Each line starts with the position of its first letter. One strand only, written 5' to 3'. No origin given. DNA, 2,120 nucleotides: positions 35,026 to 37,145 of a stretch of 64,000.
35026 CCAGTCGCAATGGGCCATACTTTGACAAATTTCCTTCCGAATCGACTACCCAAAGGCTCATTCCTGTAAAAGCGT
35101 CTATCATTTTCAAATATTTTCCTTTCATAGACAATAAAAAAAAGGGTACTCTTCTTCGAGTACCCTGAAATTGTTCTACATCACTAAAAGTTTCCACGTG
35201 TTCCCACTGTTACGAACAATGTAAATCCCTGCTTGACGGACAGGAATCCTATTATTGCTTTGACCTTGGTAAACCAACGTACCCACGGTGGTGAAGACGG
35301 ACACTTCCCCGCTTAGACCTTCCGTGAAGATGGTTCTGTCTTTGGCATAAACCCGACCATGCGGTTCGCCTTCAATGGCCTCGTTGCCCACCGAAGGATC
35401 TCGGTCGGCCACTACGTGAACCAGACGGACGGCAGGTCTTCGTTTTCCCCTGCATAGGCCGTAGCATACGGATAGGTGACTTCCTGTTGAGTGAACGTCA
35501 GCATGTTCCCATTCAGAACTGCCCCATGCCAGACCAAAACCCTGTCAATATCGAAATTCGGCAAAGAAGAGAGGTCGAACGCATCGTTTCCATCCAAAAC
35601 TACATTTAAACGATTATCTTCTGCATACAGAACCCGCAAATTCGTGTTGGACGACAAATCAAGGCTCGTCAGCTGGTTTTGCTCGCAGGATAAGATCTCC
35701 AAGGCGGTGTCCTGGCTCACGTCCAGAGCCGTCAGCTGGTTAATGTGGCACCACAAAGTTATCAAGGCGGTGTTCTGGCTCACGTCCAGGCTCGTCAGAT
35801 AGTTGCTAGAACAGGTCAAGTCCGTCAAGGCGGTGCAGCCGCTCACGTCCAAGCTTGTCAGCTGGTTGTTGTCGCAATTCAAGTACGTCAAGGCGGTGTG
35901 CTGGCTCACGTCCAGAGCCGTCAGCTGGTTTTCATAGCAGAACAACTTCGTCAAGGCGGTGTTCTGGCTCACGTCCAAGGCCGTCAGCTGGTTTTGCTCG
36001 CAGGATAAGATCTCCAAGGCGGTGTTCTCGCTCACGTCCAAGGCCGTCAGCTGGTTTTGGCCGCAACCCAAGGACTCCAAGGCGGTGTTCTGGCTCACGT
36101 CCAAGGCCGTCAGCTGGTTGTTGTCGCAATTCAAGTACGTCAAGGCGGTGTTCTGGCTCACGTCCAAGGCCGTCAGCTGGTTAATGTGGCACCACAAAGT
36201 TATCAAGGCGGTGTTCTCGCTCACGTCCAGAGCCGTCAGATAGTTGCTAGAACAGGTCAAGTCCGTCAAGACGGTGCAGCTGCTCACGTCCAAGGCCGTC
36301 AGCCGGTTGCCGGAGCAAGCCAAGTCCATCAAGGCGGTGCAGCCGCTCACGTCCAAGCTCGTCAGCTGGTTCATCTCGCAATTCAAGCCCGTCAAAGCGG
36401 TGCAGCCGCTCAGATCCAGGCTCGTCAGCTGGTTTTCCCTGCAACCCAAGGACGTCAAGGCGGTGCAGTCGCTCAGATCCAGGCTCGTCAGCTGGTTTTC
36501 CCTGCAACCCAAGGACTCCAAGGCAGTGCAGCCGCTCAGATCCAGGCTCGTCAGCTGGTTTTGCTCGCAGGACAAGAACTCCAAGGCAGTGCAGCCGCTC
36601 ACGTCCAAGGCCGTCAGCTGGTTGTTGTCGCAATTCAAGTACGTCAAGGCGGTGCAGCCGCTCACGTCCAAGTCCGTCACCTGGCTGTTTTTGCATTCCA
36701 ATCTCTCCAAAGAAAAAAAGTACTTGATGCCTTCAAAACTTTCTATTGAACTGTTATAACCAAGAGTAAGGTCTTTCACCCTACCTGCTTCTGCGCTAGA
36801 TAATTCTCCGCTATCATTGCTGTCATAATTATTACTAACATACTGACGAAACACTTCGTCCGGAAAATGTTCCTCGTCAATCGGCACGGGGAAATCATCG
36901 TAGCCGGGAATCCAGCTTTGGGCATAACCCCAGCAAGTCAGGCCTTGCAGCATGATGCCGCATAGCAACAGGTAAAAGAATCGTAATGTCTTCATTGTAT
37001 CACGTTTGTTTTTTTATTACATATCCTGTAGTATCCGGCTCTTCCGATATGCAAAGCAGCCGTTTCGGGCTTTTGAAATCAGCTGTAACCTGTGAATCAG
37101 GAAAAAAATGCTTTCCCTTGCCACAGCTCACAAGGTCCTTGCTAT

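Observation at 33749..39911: Recombinase-linked cassette: two divergent ComEC-type MBL-fold paralogs flanking a T9SS LRR surface protein (candidate novel system)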

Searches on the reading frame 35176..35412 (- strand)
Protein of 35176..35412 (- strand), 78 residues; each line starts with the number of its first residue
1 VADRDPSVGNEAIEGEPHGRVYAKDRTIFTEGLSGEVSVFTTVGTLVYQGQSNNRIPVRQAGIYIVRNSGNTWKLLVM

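Call 3: search_protein_families(library=pfam, proteins=[window:35176-35412:-], max_evalue=0.01)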
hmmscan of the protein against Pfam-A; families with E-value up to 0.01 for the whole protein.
window:35176-35412:- (78 aa): 0 families

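Call 4: search_protein_families(library=padloc, proteins=[window:35176-35412:-], max_evalue=0.01)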
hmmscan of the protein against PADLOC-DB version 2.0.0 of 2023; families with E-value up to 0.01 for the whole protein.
window:35176-35412:- (78 aa): 0 families

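Call 5: search_protein_families(library=ncbifam, proteins=[window:35176-35412:-], max_evalue=0.01)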
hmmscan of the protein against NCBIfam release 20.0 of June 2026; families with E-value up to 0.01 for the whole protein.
window:35176-35412:- (78 aa): 0 families

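Call 83: search_protein_families(library=ncbifam, proteins=[window:35179-35412:-], max_evalue=10)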
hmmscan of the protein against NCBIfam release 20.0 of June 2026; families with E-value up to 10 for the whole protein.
window:35179-35412:- (78 aa): 1 family
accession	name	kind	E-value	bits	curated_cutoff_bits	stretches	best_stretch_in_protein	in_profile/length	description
TIGR04183.1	Por_Secre_tail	domain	0.01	15.8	23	1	29-71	15-63/72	T9SS type A sorting domain-containing protein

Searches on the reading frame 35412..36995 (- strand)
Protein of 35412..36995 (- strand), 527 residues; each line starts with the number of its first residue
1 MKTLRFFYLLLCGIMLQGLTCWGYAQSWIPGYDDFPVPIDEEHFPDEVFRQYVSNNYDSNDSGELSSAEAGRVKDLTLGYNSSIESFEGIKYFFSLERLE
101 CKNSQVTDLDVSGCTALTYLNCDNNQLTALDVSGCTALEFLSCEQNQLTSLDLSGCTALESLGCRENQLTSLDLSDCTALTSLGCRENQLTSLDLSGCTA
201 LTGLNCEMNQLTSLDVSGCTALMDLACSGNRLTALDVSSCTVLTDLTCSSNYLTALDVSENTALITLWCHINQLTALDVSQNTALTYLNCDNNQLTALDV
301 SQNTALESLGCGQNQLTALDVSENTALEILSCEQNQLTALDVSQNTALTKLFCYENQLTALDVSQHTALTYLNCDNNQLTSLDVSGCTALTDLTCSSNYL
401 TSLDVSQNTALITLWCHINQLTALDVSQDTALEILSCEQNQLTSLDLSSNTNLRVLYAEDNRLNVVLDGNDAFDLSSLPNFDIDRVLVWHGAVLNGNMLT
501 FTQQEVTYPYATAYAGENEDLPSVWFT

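Call 3: search_protein_families(library=pfam, proteins=[window:35412-36995:-], max_evalue=0.01)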
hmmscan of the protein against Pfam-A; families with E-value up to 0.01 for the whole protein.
window:35412-36995:- (527 aa): 11 families
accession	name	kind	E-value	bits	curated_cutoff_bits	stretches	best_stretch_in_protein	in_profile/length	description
PF12799.13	LRR_4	-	6.3e-46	153.8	27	8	95-131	2-40/44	Leucine Rich repeats (2 copies)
PF25013.1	LRR_Zer-1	-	1.4e-13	51.6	27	1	231-319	9-101/137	Zer-1-like, Leucine-rich repeats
PF23952.1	LRR_EndoS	-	6.4e-11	42.9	27.9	1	44-183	1-108/116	Endo-beta-N-acetylglucosaminidase EndoS LRR domain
PF23622.1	LRR_At1g61320_AtMIF1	-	3.8e-08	33.6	26.9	0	98-160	111-175/384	At1g61320/AtMIF1, LRR domain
PF13516.12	LRR_6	-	4.3e-08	33.1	23.4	0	169-185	5-20/24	Leucine Rich repeat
PF24807.1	WD40_CDC20-Fz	-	9.4e-07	28.8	200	1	238-346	39-147/292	CDC20/Fizzy WD40 domain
PF13855.12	LRR_8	-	1.5e-06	28.3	27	0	116-169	2-61/61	Leucine rich repeat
PF23414.1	Beta-prop_EML_2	-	1.7e-06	28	90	0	274-429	1-156/266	Echinoderm microtubule-associated protein second beta-propeller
PF00560.39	LRR_1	-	0.00012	21.9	20.6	0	369-387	2-20/23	Leucine Rich Repeat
PF24814.1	WD40_Prp19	-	0.00054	19.5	320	0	160-345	85-271/281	Prp19 WD40 domain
PF25173.1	Beta-prop_WDR3_1st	-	0.0023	18.1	154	0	231-379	31-179/184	WDR3 first beta-propeller domain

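Call 4: search_protein_families(library=padloc, proteins=[window:35412-36995:-], max_evalue=0.01)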
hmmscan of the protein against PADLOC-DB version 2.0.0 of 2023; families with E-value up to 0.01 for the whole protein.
window:35412-36995:- (527 aa): 1 family
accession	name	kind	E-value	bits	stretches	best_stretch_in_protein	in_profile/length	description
PDLC03901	NsnC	-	0.00071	17.6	0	304-400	19-111/249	-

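Call 5: search_protein_families(library=ncbifam, proteins=[window:35412-36995:-], max_evalue=0.01)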
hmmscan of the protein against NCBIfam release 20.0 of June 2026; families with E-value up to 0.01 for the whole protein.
window:35412-36995:- (527 aa): 6 families
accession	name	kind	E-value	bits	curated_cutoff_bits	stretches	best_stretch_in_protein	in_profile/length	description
NF033187.0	internalin_J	exception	7.3e-85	285.9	1700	3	42-254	64-276/846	class 1 internalin InlJ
NF011897.0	PRK15370.1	equivalog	2.3e-26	91.9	1113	3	183-384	204-405/755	SPI-1 type III secretion system effector E3 ubiquitin transferase SlrP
NF041351.1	XopL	equivalog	2.5e-05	23.2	500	2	168-234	200-272/497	type III secretion system leucine-rich repeat domain-containing effector XopL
NF000711.0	PRK00039.2-1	equivalog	0.0013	18.6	163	0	308-381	27-99/161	crossover junction endodeoxyribonuclease RuvC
TIGR02167.2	Liste_lipo_26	repeat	0.0019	17.9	30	0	376-386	5-15/26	PARCEL repeat-containing surface protein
NF041381.1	XopAC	subfamily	0.0086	14.8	450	0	315-435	90-220/451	XopAC/AvrAC family type III secretion system effector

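Call 88: find_homologous_proteins(query=window:35412-36995:-, max_evalue=1e-20)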
Query window:35412-36995:- (527 aa): 7892 proteins with E <= 1e-20 among 8000 candidates; the best 120 are listed.
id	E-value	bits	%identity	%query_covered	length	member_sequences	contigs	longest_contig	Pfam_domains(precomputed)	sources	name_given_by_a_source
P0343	1.2e-216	739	54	99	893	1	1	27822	PF23622.2,PF12799.14,PF25013.1,PF13855.13,PF23952.2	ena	-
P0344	1.2e-210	719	55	98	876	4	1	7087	PF23622.2,PF12799.14,PF25013.1,PF13855.13,PF23952.2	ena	-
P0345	1.7e-200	685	56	76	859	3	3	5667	PF25173.2,PF18962.8,PF24807.2,PF12799.14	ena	-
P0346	3.1e-179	615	52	82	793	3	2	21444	PF24807.2,PF12799.14,PF25013.1,PF23952.2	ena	-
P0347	1.6e-174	600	43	81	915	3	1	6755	PF24814.2,PF24807.2,PF12799.14,PF00395.26,PF23952.2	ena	-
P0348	2.1e-171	589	50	57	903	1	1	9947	PF25173.2,PF24807.2,PF12799.14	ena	-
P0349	1.8e-168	580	47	81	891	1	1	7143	PF23622.2,PF12799.14,PF25013.1,PF13855.13,PF23952.2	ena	-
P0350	6.0e-168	578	54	80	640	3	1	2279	PF12799.14,PF00395.26,PF23952.2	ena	-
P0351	2.3e-167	576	50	92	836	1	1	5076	PF12799.14,PF13946.12,PF23952.2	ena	-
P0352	4.2e-167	575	59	73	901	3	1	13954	PF00404.25,PF12799.14,PF25013.1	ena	-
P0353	4.5e-167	575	54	73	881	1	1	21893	PF25173.2,PF18962.8,PF24807.2,PF12799.14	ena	-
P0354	6.8e-167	575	53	99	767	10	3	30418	PF23622.2,PF12799.14,PF25013.1,PF13855.13,PF23952.2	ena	-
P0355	1.8e-166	573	42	100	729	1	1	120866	PF23622.2,PF12799.14,PF13855.13,PF23952.2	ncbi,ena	-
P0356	8.9e-162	558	42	81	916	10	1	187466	PF13499.13,PF24807.2,PF12799.14,PF23414.2,PF23952.2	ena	-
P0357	3.2e-161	556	53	68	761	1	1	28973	PF23622.2,PF18962.8,PF18998.7,PF12799.14,PF13855.13,PF23952.2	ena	-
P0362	5.2e-156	539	49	74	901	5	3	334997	PF00560.40,PF24807.2,PF12799.14,PF25013.1,PF23952.2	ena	-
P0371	4.3e-148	513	63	70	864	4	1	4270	PF23622.2,PF18962.8,PF18998.7,PF12799.14,PF23952.2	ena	-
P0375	2.2e-147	510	62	71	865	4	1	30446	PF23622.2,PF18962.8,PF18998.7,PF12799.14,PF13855.13,PF23952.2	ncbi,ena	-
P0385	1.7e-145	504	63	53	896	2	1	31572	PF24814.2,PF25173.2,PF18962.8,PF18998.7,PF24807.2,PF12799.14,PF25013.1,PF08309.18,PF23414.2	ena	-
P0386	2.4e-145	504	57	76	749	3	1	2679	PF23622.2,PF00560.40,PF18962.8,PF18998.7,PF12799.14,PF25013.1,PF13855.13,PF23952.2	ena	-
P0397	6.0e-141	489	57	61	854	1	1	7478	PF23622.2,PF18962.8,PF18998.7,PF12799.14,PF23952.2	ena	-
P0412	3.6e-138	480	45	70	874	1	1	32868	PF23622.2,PF18962.8,PF18998.7,PF12799.14,PF25013.1,PF23952.2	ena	-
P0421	4.0e-136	473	58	59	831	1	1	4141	PF23622.2,PF13516.13,PF18962.8,PF18998.7,PF12799.14,PF25013.1,PF13855.13,PF23952.2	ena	-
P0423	7.6e-136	472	55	72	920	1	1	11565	PF26335.1,PF18962.8,PF18998.7,PF12799.14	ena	-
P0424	1.9e-135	471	59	76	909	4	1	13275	PF25173.2,PF18962.8,PF18998.7,PF24807.2,PF12799.14,PF13855.13,PF23414.2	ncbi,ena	-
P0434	3.0e-133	464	43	80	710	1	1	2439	PF18962.8,PF12799.14,PF23952.2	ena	-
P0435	3.0e-133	464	50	77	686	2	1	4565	PF23622.2,PF18962.8,PF18998.7,PF12799.14,PF25013.1,PF13855.13,PF23952.2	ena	-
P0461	9.3e-129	449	47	89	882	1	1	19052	PF18962.8,PF12799.14,PF23952.2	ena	-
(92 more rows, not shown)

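Call 89: find_encoding_contigs(protein=P0343, flank=7000, max_places=2)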
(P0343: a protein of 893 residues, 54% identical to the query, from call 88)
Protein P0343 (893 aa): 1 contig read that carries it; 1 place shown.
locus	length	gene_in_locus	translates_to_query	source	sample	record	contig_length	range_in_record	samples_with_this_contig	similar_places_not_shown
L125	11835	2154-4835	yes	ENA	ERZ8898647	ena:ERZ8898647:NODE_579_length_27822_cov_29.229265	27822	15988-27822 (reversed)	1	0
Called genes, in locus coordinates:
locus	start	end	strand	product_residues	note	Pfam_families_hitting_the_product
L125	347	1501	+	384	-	PF00753:Lactamase_B (weak)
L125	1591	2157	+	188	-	-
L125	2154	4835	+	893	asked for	PF23952:LRR_EndoS (faint), PF13855:LRR_8 (faint), PF25013:LRR_Zer-1 (faint), PF12799:LRR_4 (weak), PF23622:LRR_At1g61320_AtMIF1 (weak)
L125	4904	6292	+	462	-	PF00753:Lactamase_B (faint)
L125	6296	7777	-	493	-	PF09820:AAA-ATPase_like, PF08011:PDDEXK_9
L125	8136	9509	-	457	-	PF01554:MatE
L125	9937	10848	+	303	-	PF01515:PTA_PTB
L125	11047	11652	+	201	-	PF01914:MarC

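Call 90: find_encoding_contigs(protein=P0362, flank=7000, max_places=2)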
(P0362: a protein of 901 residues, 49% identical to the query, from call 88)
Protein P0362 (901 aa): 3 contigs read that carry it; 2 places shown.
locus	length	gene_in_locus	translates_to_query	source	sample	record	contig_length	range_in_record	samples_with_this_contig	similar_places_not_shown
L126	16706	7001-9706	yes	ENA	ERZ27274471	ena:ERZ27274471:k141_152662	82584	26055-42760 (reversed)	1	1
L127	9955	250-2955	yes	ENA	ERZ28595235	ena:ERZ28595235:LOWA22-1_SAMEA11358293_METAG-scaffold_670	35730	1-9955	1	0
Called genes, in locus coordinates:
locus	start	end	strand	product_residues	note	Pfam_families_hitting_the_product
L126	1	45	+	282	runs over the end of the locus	PF04536:TPM_phosphatase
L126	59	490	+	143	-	-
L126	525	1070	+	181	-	PF22043:DUF6935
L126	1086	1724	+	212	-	-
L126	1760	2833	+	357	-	-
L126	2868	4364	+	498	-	PF00149:Metallophos, PF02872:5_nucleotid_C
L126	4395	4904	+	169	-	-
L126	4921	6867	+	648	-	-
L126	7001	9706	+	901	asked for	PF23952:LRR_EndoS (weak), PF12799:LRR_4 (weak), PF24807:WD40_CDC20-Fz (faint), PF25013:LRR_Zer-1 (faint), PF00560:LRR_1 (faint), PF12799:LRR_4 (weak)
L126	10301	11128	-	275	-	PF00588:SpoU_methylase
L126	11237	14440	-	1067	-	PF00005:ABC_tran, PF13304:AAA_21 (faint), PF02687:FtsX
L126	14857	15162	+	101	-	-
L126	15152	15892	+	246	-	-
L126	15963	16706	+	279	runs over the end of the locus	PF02518:HATPase_c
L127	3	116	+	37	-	?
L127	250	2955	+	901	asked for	PF23952:LRR_EndoS (weak), PF12799:LRR_4 (weak), PF24807:WD40_CDC20-Fz (faint), PF25013:LRR_Zer-1 (faint), PF00560:LRR_1 (faint), PF12799:LRR_4 (weak)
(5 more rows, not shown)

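Call 91: find_encoding_contigs(protein=P0354, flank=7000, max_places=2)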
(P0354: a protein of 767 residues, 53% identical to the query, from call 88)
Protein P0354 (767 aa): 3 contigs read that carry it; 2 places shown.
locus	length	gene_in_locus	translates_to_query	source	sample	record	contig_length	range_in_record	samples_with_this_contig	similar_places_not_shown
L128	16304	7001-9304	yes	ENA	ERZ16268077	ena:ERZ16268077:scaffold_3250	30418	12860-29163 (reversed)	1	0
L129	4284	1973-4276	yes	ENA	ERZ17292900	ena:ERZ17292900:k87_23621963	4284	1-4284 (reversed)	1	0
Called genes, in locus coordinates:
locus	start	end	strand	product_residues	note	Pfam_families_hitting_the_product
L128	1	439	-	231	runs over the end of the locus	PF01618:MotA_ExbB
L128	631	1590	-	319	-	PF13201:PCMD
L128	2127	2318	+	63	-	-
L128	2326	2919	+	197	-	-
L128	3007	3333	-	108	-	-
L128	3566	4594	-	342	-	PF13280:WYL, PF25583:WCX (weak)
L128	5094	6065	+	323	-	-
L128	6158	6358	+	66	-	PF05066:HARE-HTH (weak)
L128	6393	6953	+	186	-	-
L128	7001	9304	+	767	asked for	PF23952:LRR_EndoS (faint), PF13855:LRR_8 (faint), PF23622:LRR_At1g61320_AtMIF1 (faint), PF25013:LRR_Zer-1 (faint), PF12799:LRR_4 (weak)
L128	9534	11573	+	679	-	-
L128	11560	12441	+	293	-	-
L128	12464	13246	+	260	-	PF19866:DUF6339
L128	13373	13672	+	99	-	PF01909:NTP_transf_2, PF18765:Polbeta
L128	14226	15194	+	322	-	PF12784:PDDEXK_2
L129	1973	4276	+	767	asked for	PF23952:LRR_EndoS (faint), PF13855:LRR_8 (faint), PF23622:LRR_At1g61320_AtMIF1 (faint), PF25013:LRR_Zer-1 (faint), PF12799:LRR_4 (weak)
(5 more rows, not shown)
